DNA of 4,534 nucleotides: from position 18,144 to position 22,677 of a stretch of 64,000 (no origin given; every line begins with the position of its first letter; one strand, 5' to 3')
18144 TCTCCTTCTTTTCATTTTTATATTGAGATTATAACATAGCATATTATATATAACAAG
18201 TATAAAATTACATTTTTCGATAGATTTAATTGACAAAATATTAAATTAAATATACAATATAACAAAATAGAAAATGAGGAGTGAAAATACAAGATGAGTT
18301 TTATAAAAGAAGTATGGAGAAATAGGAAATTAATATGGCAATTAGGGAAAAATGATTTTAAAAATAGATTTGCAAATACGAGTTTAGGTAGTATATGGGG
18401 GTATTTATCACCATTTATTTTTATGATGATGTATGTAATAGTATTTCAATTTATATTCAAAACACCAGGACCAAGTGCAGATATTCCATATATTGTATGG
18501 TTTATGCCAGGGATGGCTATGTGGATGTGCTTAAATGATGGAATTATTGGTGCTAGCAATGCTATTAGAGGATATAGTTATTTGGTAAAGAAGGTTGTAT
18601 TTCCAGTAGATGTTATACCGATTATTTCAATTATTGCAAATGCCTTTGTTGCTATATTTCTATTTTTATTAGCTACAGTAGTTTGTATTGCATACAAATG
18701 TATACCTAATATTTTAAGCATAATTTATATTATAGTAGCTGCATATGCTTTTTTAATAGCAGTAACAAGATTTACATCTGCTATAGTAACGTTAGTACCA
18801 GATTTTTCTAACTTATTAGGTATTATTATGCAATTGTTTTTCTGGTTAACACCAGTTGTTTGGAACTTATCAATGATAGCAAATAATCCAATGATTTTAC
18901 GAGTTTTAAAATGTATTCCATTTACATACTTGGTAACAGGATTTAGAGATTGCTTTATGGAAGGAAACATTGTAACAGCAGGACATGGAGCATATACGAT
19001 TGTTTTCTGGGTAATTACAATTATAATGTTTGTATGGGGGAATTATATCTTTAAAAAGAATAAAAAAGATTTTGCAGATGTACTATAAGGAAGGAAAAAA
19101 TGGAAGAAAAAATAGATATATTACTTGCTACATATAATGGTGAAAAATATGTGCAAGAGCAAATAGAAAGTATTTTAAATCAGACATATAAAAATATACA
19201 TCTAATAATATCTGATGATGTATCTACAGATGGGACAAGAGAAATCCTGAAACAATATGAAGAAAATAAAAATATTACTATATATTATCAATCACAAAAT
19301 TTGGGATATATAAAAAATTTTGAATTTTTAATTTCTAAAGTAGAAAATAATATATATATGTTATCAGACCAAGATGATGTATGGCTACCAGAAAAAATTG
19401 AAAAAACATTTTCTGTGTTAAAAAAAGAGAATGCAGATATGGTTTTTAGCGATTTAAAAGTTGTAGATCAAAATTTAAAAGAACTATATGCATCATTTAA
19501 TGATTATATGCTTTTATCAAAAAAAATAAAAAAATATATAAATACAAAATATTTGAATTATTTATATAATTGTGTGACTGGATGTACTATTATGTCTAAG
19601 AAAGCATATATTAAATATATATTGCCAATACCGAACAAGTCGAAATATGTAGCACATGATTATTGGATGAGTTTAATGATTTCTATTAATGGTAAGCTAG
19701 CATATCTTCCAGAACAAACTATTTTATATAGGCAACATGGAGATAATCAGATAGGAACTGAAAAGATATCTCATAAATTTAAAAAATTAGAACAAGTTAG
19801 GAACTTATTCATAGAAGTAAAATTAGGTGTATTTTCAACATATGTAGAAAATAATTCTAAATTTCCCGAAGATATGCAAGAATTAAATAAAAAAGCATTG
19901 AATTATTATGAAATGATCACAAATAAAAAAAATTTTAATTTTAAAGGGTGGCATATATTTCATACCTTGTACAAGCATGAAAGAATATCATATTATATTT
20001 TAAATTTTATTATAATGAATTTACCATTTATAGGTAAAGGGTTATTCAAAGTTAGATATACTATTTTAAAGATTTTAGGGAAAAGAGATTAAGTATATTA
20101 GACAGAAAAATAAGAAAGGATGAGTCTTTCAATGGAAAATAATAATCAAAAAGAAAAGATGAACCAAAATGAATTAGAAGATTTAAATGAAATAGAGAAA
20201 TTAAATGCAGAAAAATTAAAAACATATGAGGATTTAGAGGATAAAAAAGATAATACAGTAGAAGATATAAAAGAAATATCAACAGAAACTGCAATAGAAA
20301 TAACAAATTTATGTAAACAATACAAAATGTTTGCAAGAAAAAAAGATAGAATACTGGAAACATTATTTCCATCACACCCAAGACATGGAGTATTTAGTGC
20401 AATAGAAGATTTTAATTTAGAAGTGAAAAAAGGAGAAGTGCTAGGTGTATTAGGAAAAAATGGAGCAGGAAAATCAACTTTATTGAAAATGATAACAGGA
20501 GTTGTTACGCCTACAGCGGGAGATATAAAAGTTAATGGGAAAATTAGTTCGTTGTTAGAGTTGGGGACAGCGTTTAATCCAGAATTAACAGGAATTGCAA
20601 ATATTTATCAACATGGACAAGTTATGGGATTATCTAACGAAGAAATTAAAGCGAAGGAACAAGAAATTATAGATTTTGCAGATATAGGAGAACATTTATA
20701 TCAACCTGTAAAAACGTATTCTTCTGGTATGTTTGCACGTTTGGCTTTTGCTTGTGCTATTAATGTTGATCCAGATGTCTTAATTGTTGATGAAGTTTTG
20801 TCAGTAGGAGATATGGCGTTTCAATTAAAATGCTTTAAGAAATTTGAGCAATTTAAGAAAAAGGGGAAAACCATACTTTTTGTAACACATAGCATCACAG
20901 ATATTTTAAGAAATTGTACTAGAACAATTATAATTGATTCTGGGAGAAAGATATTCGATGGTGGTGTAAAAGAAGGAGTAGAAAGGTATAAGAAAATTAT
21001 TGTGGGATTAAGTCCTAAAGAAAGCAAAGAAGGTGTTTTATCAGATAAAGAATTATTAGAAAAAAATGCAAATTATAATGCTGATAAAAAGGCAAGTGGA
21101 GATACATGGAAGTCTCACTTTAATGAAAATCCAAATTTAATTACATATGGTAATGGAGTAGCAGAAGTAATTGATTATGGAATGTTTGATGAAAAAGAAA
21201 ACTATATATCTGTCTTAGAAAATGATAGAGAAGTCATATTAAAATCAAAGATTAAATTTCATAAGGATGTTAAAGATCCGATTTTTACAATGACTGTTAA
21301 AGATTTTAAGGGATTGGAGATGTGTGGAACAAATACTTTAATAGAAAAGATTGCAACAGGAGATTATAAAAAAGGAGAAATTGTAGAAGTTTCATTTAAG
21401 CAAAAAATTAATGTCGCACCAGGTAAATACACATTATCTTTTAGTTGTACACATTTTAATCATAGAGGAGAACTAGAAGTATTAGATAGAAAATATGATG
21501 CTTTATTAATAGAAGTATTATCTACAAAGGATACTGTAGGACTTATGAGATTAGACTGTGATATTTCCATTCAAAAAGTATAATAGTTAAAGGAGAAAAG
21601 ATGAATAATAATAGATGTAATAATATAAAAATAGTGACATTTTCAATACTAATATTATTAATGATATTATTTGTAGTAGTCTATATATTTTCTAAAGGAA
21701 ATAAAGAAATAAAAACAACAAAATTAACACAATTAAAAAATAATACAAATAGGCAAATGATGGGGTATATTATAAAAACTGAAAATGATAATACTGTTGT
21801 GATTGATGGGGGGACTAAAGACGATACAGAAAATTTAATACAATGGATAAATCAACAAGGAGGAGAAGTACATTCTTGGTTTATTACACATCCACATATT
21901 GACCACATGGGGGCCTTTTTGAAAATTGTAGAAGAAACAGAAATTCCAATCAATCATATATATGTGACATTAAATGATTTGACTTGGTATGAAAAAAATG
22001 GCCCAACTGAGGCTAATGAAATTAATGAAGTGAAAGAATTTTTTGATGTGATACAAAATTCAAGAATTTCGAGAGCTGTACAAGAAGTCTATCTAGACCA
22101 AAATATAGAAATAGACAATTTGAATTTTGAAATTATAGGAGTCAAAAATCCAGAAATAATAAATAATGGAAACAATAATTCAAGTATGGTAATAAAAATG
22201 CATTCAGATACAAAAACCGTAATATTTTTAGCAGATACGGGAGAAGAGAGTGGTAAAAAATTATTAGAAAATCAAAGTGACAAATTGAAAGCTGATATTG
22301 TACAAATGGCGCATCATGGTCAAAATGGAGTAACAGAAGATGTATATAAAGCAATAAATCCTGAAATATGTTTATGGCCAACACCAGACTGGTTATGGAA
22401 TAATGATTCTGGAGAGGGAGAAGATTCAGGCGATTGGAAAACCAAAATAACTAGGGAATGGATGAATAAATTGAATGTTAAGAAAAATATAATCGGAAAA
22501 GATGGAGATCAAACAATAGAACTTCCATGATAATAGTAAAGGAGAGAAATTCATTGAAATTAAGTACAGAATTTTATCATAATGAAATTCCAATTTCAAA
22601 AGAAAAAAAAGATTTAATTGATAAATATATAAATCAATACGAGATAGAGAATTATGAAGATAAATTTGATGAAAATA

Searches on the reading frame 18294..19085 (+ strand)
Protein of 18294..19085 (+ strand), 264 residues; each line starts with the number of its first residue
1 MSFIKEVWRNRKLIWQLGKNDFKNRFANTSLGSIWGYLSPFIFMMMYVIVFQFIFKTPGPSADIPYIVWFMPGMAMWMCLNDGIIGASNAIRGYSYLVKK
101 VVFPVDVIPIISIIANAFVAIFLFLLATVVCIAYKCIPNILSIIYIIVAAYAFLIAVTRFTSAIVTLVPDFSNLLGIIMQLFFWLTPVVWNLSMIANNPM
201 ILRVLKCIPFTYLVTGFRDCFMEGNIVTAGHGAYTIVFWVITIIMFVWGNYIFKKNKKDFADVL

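Call 26: search_protein_families(library=pfam, proteins=[window:18294-19085:+], max_evalue=0.0001)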
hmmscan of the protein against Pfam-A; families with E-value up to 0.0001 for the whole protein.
window:18294-19085:+ (264 aa): 1 family
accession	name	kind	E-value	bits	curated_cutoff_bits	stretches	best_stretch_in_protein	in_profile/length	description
PF01061.29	ABC2_membrane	-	1.7e-10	41.3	26.9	1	13-221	2-210/211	ABC-2 type transporter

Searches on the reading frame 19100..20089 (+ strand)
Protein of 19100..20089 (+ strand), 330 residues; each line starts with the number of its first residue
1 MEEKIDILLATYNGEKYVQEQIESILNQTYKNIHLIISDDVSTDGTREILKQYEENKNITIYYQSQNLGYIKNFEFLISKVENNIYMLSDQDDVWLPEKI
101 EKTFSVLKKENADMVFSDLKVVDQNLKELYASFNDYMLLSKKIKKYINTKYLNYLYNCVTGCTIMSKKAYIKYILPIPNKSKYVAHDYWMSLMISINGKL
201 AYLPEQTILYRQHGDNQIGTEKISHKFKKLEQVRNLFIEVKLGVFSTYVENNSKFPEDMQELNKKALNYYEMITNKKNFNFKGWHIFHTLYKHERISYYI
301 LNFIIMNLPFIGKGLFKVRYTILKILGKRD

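Call 26: search_protein_families(library=pfam, proteins=[window:19100-20089:+], max_evalue=0.0001)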
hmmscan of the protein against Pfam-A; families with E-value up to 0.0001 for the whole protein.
window:19100-20089:+ (330 aa): 3 families
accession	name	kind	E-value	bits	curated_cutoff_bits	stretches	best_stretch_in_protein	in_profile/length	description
PF00535.33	Glycos_transf_2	-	9.2e-29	101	23.3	1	7-173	2-167/168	Glycosyl transferase family 2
PF13641.12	Glyco_tranf_2_3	-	4e-11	43.8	27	1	7-206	5-207/230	Glycosyltransferase like family 2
PF10111.15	Glyco_tranf_2_2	-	9.4e-06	25.7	27.3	1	9-119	6-124/276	Glycosyltransferase like family 2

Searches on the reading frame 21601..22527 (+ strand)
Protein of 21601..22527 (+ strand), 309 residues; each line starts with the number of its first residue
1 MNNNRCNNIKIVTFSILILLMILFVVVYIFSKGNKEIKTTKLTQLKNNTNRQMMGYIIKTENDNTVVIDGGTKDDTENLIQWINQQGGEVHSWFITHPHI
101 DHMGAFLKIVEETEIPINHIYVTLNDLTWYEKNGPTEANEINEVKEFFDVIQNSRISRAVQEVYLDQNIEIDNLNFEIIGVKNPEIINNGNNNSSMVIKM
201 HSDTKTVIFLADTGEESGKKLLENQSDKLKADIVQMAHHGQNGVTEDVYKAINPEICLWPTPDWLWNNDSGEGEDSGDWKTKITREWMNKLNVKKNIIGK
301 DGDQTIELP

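Call 26: search_protein_families(library=pfam, proteins=[window:21601-22527:+], max_evalue=0.0001)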
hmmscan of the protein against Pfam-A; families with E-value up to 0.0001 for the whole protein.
window:21601-22527:+ (309 aa): 2 families
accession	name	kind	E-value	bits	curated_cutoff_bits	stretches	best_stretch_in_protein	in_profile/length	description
PF00753.33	Lactamase_B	-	3.7e-11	43.8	22.7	1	56-245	9-177/196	Metallo-beta-lactamase superfamily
PF12706.13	Lactamase_B_2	-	1.1e-06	28.8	27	1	94-216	35-146/200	Beta-lactamase superfamily domain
